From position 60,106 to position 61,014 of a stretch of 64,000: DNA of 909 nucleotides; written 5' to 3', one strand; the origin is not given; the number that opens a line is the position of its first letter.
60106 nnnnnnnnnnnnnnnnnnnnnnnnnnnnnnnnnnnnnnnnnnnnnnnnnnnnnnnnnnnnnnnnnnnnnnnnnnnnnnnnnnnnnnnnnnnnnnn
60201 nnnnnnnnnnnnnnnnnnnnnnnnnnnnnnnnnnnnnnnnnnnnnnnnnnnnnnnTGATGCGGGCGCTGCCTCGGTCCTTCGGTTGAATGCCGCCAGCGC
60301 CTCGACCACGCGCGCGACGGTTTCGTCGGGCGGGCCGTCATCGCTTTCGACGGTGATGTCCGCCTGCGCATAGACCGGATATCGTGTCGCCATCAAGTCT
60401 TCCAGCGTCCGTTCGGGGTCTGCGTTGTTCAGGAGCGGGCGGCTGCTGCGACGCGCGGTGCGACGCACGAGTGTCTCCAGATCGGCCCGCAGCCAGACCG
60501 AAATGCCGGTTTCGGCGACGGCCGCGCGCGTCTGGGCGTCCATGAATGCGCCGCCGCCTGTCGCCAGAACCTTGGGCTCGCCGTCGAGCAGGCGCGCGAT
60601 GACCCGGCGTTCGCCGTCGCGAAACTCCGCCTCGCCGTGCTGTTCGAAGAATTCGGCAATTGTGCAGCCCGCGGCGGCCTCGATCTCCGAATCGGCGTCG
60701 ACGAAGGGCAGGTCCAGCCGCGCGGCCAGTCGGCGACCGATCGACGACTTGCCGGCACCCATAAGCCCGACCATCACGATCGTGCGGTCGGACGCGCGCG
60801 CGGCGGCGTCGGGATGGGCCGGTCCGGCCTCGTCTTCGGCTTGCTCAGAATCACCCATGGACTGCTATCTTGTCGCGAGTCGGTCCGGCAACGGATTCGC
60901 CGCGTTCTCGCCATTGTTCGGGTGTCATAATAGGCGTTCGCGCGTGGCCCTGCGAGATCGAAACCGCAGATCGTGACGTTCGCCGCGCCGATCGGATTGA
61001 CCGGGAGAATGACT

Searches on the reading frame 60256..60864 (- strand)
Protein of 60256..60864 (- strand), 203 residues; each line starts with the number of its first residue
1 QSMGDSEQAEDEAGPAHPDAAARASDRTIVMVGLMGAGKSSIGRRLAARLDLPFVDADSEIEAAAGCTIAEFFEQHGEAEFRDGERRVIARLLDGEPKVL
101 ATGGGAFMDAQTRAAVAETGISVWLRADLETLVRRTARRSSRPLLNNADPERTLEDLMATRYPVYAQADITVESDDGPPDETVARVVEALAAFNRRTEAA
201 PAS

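Call 35: search_protein_families(library=pfam, proteins=[window:60256-60864:-], max_evalue=0.00001)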
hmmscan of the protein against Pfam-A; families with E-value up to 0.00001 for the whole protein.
window:60256-60864:- (203 aa): 3 families
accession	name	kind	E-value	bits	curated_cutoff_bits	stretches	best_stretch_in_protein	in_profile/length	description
PF01202.28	SKI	-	7.5e-49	166.3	22.1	1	35-190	1-158/159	Shikimate kinase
PF13238.12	AAA_18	-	3.9e-09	37.5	29.4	1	29-141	1-113/128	AAA domain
PF13671.12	AAA_33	-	3.9e-07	30.9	27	1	29-161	2-140/143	AAA domain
